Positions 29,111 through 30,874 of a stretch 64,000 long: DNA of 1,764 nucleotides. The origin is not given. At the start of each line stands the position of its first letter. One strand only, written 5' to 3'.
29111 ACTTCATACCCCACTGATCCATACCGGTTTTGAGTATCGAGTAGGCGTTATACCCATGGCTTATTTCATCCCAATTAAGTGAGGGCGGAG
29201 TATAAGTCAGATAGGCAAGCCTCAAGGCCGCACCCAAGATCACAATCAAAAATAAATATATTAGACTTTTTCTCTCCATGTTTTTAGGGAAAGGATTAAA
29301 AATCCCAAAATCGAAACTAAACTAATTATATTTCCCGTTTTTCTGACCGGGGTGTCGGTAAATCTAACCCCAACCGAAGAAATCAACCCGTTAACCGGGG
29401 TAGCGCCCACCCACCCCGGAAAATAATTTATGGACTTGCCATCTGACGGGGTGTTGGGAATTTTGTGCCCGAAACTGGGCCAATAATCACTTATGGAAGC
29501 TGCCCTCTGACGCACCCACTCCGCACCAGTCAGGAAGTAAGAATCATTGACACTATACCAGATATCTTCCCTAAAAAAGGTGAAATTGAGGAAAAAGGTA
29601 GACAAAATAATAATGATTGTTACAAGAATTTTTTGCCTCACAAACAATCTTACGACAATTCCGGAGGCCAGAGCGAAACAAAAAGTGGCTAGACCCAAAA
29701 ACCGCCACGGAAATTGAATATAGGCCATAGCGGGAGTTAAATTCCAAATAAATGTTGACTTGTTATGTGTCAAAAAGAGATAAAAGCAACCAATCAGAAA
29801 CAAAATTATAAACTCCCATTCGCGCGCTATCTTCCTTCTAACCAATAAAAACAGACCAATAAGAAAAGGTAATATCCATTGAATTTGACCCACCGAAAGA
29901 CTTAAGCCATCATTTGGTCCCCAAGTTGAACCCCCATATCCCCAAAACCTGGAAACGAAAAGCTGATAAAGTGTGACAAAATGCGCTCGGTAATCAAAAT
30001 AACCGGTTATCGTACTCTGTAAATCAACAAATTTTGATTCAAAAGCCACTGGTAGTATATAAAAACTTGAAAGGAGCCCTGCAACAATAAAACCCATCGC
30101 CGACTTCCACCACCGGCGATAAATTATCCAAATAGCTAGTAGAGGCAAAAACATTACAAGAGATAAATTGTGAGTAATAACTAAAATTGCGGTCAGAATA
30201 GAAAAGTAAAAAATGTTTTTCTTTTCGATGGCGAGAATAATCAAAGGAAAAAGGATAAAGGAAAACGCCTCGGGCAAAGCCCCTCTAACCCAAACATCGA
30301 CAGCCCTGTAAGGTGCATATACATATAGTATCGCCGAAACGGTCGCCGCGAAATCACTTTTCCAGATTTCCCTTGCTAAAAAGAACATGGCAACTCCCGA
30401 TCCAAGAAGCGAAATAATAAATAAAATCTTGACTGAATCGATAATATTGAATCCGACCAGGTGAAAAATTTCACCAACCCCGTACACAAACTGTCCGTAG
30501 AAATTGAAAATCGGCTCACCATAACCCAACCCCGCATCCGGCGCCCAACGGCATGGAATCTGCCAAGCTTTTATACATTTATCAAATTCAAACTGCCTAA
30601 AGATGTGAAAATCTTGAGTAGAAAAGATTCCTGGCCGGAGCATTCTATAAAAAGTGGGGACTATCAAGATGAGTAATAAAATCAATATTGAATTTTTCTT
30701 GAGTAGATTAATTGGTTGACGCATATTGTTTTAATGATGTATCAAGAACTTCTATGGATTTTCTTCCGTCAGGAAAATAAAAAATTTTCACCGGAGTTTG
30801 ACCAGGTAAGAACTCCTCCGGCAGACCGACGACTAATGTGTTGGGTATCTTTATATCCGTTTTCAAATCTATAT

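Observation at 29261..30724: Two PF10131 ('PTPS-related' membrane) paralogs embedded among GT39-like genes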

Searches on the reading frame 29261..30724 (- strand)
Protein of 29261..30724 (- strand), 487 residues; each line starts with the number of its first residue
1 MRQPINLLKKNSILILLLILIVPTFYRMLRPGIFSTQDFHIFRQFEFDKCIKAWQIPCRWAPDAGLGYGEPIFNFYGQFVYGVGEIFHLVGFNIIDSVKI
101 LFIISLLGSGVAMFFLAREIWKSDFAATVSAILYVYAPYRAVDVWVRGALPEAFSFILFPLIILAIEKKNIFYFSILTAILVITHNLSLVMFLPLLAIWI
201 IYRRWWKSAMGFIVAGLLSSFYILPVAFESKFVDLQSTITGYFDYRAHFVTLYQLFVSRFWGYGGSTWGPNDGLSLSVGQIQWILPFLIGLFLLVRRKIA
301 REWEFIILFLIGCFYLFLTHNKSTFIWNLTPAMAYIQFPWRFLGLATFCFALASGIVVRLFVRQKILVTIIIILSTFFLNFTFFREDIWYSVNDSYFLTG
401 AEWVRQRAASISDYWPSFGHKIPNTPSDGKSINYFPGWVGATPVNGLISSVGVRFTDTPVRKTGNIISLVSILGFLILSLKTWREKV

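Call 3: search_protein_families(library=pfam, proteins=[window:29261-30724:-], max_evalue=0.01)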
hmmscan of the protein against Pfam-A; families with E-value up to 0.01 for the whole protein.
window:29261-30724:- (487 aa): 0 families

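Call 5: search_protein_families(library=pfam, proteins=[window:29261-30724:-], max_evalue=10)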
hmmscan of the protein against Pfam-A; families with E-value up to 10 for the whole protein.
window:29261-30724:- (487 aa): 0 families

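Call 6: search_protein_families(library=ncbifam, proteins=[window:29261-30724:-], max_evalue=1)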
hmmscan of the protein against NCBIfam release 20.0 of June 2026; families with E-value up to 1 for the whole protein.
window:29261-30724:- (487 aa): 1 family
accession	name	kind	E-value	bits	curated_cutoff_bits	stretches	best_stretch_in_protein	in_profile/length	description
NF033465.3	PTPA-CTERM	subfamily_domain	0.39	10.9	29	0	284-298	6-20/26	PTPA-CTERM sorting domain-containing protein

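Call 8: find_homologous_proteins(query=window:29261-30724:-)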
Query window:29261-30724:- (487 aa): 1925 proteins with E <= 0.001 among 8000 candidates; the best 120 are listed.
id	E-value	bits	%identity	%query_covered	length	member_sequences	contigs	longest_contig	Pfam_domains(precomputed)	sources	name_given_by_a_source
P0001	0.0e+0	1094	100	100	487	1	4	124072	-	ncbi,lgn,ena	-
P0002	3.4e-270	915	79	100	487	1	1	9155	-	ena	-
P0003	1.7e-269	913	81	100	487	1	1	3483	-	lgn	-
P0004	1.0e-246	838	74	100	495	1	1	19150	-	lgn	-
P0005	1.2e-239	814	70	100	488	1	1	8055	-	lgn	-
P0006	7.1e-228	776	66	100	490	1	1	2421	-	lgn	-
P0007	1.3e-226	771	68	100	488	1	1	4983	-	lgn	-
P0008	2.2e-224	764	65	100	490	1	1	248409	-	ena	-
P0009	1.6e-222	758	69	95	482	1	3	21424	-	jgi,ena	jgi:hypothetical protein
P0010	5.9e-221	753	67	95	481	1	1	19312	-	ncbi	-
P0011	3.1e-220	750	65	100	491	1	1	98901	-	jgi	jgi:hypothetical protein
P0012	5.8e-220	750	67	95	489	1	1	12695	-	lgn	-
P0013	2.3e-219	748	66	100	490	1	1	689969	-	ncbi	-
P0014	3.2e-219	747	63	100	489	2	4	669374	-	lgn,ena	-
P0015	2.6e-218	744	63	100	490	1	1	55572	-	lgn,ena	-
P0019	1.7e-217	741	65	100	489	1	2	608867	-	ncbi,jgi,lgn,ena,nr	ncbi:MAG TPA: hypothetical protein VKC53_01575 [Patescibacteria group bacterium]|nr:hypothetical pro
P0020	9.5e-216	736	64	100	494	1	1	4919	PF10131.16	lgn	-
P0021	9.9e-216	736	65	97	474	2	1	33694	PF09586.17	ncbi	-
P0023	8.1e-215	733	67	96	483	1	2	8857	PF10131.16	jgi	jgi:hypothetical protein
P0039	3.6e-209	714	64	98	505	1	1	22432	PF10131.16,PF09586.17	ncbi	-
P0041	7.0e-209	713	62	98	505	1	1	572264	PF10131.16,PF09586.17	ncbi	-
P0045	4.2e-208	710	63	100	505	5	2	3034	PF10131.16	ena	-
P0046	9.9e-206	703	62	100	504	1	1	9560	PF10131.16,PF09586.17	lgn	-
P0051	1.3e-202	692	61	99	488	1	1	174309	PF09586.17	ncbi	-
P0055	2.5e-201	688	64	94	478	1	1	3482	PF10131.16,PF09586.17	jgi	jgi:hypothetical protein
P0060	2.5e-199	681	64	92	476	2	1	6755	PF09586.17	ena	-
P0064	3.5e-197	674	62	98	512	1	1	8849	PF10131.16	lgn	-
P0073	1.9e-194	665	60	97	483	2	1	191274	PF09586.17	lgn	-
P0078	4.7e-193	661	59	100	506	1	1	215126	PF10131.16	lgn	-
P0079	2.7e-192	658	57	100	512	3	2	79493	PF10131.16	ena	-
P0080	3.3e-192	658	57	100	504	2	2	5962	PF10131.16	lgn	-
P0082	4.7e-192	657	58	100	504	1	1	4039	PF10131.16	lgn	-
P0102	2.6e-184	632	61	94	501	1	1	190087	PF10131.16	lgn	-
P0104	2.9e-183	628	59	98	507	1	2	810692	PF10131.16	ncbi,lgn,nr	ncbi:MAG TPA: 6-pyruvoyl-tetrahydropterin synthase-related protein [Patescibacteria group bacterium]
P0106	7.9e-181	620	59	97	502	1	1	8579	PF10131.16,PF09586.17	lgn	-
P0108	2.7e-180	619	58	95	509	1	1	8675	PF10131.16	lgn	-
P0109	1.1e-179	617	61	92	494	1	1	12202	PF10131.16,PF09586.17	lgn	-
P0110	2.4e-178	612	60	92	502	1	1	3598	PF10131.16,PF09586.17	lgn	-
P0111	9.6e-178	610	58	95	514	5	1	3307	PF10131.16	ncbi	-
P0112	3.5e-177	608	57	98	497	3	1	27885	PF10131.16,PF09586.17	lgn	-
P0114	6.8e-176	604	59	96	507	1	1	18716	PF10131.16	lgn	-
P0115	9.7e-176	604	58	95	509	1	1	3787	PF10131.16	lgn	-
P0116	1.5e-175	603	56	98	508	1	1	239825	PF10131.16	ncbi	-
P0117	1.8e-174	599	56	98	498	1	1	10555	PF10131.16,PF13231.13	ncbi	-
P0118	3.0e-174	599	56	95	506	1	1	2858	PF10131.16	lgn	-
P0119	1.1e-173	597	56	98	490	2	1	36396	PF09586.17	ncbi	-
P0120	8.4e-173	594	59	95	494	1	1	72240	PF10131.16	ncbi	-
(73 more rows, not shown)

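Call 19: search_solved_structures(query=A1, max_evalue=10, show_alignments=2)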
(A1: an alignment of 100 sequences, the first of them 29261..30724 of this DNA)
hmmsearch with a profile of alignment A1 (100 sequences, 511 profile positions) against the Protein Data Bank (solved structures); distinct sequences matched with E-value up to 10: 0.

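Call 25: find_encoding_contigs(protein=P0001, flank=10000, max_places=4)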
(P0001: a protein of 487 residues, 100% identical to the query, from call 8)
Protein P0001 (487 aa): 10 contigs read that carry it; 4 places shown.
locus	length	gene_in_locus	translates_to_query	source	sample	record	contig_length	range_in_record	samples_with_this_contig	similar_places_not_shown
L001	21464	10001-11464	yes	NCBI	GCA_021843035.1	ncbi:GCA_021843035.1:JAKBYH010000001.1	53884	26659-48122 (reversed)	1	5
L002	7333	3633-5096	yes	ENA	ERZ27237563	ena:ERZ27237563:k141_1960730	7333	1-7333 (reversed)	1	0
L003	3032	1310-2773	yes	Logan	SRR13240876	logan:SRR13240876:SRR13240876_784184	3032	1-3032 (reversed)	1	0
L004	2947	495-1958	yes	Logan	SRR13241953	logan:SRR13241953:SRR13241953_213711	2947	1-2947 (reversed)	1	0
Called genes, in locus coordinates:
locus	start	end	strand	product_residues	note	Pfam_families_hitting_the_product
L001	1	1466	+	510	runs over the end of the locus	PF13231:PMT_2 (weak)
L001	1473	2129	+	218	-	PF01209:Ubie_methyltran, PF08003:Methyltransf_9 (weak), PF13489:Methyltransf_23, PF01728:FtsJ (weak), PF13847:Methyltransf_31, PF08241:Methyltransf_11, PF08242:Methyltransf_12, PF13649:Methyltransf_25, +1 more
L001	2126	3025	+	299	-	PF00535:Glycos_transf_2, PF10111:Glyco_tranf_2_2 (faint), PF13641:Glyco_tranf_2_3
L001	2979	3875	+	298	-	PF13641:Glyco_tranf_2_3, PF00535:Glycos_transf_2, PF10111:Glyco_tranf_2_2 (faint)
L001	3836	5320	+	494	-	PF13231:PMT_2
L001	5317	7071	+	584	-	PF13231:PMT_2 (weak)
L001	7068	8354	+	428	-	-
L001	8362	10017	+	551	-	-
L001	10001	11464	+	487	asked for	-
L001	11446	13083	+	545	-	PF02366:PMT (weak), PF13231:PMT_2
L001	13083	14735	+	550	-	PF13231:PMT_2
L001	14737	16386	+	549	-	PF02366:PMT, PF13231:PMT_2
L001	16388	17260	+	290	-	PF00535:Glycos_transf_2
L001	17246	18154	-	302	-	PF02729:OTCace_N, PF00185:OTCace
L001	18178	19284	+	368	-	PF13579:Glyco_trans_4_4 (faint), PF13439:Glyco_transf_4, PF00534:Glycos_transf_1, PF13692:Glyco_trans_1_4, PF13524:Glyco_trans_1_2 (weak)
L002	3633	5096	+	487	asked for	-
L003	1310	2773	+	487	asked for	-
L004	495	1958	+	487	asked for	-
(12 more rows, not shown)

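Call 26: find_encoding_contigs(protein=P0019, flank=10000, max_places=2)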
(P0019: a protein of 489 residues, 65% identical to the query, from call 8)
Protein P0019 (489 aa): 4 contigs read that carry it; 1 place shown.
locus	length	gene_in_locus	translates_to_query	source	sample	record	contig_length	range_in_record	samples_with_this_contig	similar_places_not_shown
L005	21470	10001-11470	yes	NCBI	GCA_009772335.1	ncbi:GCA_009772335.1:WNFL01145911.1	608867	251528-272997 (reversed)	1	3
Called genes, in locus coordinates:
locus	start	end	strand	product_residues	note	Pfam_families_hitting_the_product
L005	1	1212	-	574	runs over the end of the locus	PF13231:PMT_2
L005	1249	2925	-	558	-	-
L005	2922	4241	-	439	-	-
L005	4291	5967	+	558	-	PF02366:PMT (weak), PF13231:PMT_2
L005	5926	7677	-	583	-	PF13231:PMT_2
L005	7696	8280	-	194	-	-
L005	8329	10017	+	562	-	PF13231:PMT_2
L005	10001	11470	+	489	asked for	-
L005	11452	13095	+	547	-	PF02366:PMT, PF13231:PMT_2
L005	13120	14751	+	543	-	PF13231:PMT_2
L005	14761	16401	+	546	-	PF02366:PMT, PF13231:PMT_2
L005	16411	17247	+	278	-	PF00535:Glycos_transf_2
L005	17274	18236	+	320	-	PF13579:Glyco_trans_4_4 (faint), PF13439:Glyco_transf_4, PF20706:GT4-conflict, PF00534:Glycos_transf_1, PF13692:Glyco_trans_1_4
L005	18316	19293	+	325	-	PF01370:Epimerase, PF02719:Polysacc_synt_2 (faint), PF01073:3Beta_HSD (faint), PF16363:GDP_Man_Dehyd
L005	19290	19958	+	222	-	PF00535:Glycos_transf_2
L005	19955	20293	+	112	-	PF10066:DUF2304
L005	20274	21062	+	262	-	PF00535:Glycos_transf_2, PF10111:Glyco_tranf_2_2, PF13641:Glyco_tranf_2_3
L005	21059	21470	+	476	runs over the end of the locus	-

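Call 27: predict_structure(alignment_id=A1)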
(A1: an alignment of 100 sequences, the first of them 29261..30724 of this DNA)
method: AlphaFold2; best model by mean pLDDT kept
length: 487 residues; sequences in the alignment: 100
mean_pLDDT: 93.1   pTM: 0.93
mean pLDDT of the five models: 93.1, 92.4, 90.8, 89.1, 85.9
residues with pLDDT >= 90: 376; 70-90: 99; 50-70: 12; < 50: 0
segments of 3 or more residues with pLDDT < 50: none
pLDDT, mean of each block of 10 residues (from residue 1): 85 97 97 87 95 92 91 90 97 97 98 99 98 97 90 97 98 98 96 98 98 98 96 87 85 90 66 81 98 97 98 97 93 90 97 98 98 98 92 94 86 85 90 94 92 94 98 92 78
secondary structure, 60 per line:
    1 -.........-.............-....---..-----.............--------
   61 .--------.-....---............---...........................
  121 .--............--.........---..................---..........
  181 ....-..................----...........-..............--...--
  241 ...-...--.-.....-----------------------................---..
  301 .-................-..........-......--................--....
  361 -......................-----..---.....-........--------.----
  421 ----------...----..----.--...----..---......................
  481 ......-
elements in order: H2-10 H12-24 H26-29 H40-52 H72-75 H79-90 H94-121 H124-135 H138-146 H150-167 H171-184 H186-203 H208-218 H220-232 H252-256 H280-295 H303-318 H321-329 H331-336 H339-354 H357-360 H362-383 H394-398 H400-407 E431-433 E447-449 H459-486

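Call 32: fold_search(model_id=the predicted structure, library=pdb)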
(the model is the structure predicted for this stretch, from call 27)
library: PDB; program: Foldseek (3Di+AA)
matches with E <= 10: 132; with E <= 0.001: 4
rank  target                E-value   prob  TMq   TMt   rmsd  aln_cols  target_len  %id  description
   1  9n9j_I                4.5e-04  1.00  0.47  0.35  17.9       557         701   12  Structure of a GRP94 folding intermediate engaged with a CCDC134- and FKBP11-bound secretory translocon (released 2025-11-19)
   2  6w98_A                5.3e-04  1.00  0.47  0.20   7.9       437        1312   12  Single-Particle Cryo-EM Structure of Arabinofuranosyltransferase AftD from Mycobacteria (released 2020-05-13)
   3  6wby                  5.8e-04  1.00  0.45  0.20  10.1       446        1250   13  Single-Particle Cryo-EM Structure of Arabinofuranosyltransferase AftD from Mycobacteria, Mutant R1389S Class 2 (released 2020-05-13)
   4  8age_A                7.9e-04  1.00  0.43  0.34  14.4       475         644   14  Structure of yeast oligosaccharylransferase complex with acceptor peptide bound (released 2022-12-07)
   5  6s7o_A                1.1e-03  1.00  0.45  0.35  15.6       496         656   13  Cryo-EM structure of human oligosaccharyltransferase complex OST-A (released 2019-12-18)
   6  8pn9_A                1.4e-03  1.00  0.46  0.36  16.7       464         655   14  Structure of human oligosaccharyltransferase OST-A complex bound to NGI-1 (released 2024-05-08)
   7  7oci_F                2.0e-03  1.00  0.44  0.34  14.6       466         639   13  Cryo-EM structure of yeast Ost6p containing oligosaccharyltransferase complex (released 2022-02-16)
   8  8b6l_I                2.1e-03  1.00  0.43  0.32  18.9       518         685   14  Subtomogram average of the human Sec61-TRAP-OSTA-translocon (released 2022-12-07)
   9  8agb_A                2.6e-03  1.00  0.46  0.37  11.2       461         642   13  Structure of yeast oligosaccharylransferase complex with lipid-linked oligosaccharide bound (released 2022-12-07)
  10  8agc_A                2.7e-03  1.00  0.44  0.32  14.1       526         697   12  Structure of yeast oligosaccharylransferase complex with lipid-linked oligosaccharide and non-acceptor peptide bound (released 2022-12-07)
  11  5f15                  2.8e-03  1.00  0.39  0.35  10.1       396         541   13  Crystal Structure of ArnT from Cupriavidus metallidurans bound to Undecaprenyl phosphate (released 2016-02-17)
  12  5ogl_A                2.8e-03  1.00  0.38  0.28  10.9       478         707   14  Structure of bacterial oligosaccharyltransferase PglB in complex with an acceptor peptide and an lipid-linked oligosac (released 2017-10-25)
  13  9s6t_A                3.2e-03  1.00  0.43  0.44   7.1       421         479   12  Ternary cryo-EM structure of chicken ALG12 with Dol25-PP-GlcNAc2Man7, Dol25-P-Man, and Fab (released 2026-03-18)
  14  6s7t_A                3.2e-03  1.00  0.45  0.33  17.3       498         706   12  Cryo-EM structure of human oligosaccharyltransferase complex OST-B (released 2019-12-18)
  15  6ftg_5                3.2e-03  1.00  0.42  0.33  18.2       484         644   13  Subtomogram average of OST-containing ribosome-translocon complexes from canine rough microsomal membranes (released 2018-03-21)
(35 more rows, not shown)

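Call 34: search_protein_representatives(alignment_id=A1)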
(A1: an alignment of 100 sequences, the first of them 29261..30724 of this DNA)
Query: 100 sequences, 511 profile positions. Proteins with E-value up to 0.001 (for the whole library): 15902; up to 1e-10: 11648; up to 1e-30: 4799. The best 150 are listed.
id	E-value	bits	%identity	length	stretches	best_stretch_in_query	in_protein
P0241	2.7e-228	775.2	-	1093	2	9-505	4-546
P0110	3.4e-213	725.4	-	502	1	10-504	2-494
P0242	1.0e-187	641.3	-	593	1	1-505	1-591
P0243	1.8e-183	627.3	-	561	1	10-505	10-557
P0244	1.9e-180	617.4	-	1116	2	13-504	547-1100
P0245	3.3e-180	616.5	-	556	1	4-504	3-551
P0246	1.1e-168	578.5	-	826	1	13-500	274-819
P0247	2.2e-168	577.5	-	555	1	15-502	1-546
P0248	3.1e-168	577.1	-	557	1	13-506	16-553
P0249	1.1e-167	575.3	-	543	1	14-504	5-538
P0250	3.1e-165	567.1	-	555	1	8-505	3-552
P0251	4.3e-165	566.7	-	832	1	7-504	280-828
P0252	1.5e-164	564.9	-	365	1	1-362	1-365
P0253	2.8e-164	564.0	-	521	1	37-505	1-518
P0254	4.0e-164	563.5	-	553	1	13-500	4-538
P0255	6.3e-164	562.8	-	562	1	10-505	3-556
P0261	8.3e-158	542.6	-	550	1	5-509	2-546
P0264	5.3e-157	540.0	-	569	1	2-508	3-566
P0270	2.1e-152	524.8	-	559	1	10-505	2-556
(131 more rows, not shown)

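Call 39: search_protein_families(library=pfam, alignment_id=A2, max_evalue=0.001)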
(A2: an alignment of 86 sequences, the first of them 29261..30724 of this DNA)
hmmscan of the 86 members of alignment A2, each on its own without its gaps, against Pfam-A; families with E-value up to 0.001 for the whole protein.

A. member 1, window:29261-30724:- (487 aa): 0 families

B. families by the number of members that match (of 86 scanned): 7 families
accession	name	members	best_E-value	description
PF10131.15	PTPS_related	67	8.7e-18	6-pyruvoyl-tetrahydropterin synthase related domain; membrane protein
PF13231.12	PMT_2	17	1.4e-07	Dolichyl-phosphate-mannose-protein mannosyltransferase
PF09586.16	YfhO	11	1e-12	Bacterial membrane protein YfhO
PF20176.3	DUF6541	2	1.4e-08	Family of unknown function (DUF6541)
PF02516.20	STT3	1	1.9e-05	Oligosaccharyl transferase STT3, N-terminal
PF04932.20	Wzy_C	1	3.1e-05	O-Antigen ligase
PF11847.13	GT-C_AftD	1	0.00077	Alpha-(1->3)-arabinofuranosyltransferase, N-terminal GT-C domain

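Call 43: search_protein_families(library=pfam, alignment_id=A2, max_evalue=0.000003)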
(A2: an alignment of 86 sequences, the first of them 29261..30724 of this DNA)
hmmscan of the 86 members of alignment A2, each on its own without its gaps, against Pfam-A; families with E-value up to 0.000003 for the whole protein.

A. member 1, window:29261-30724:- (487 aa): 0 families

B. families by the number of members that match (of 86 scanned): 4 families
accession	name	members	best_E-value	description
PF10131.15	PTPS_related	49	8.7e-18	6-pyruvoyl-tetrahydropterin synthase related domain; membrane protein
PF09586.16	YfhO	7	1e-12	Bacterial membrane protein YfhO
PF13231.12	PMT_2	5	1.4e-07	Dolichyl-phosphate-mannose-protein mannosyltransferase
PF20176.3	DUF6541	1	1.4e-08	Family of unknown function (DUF6541)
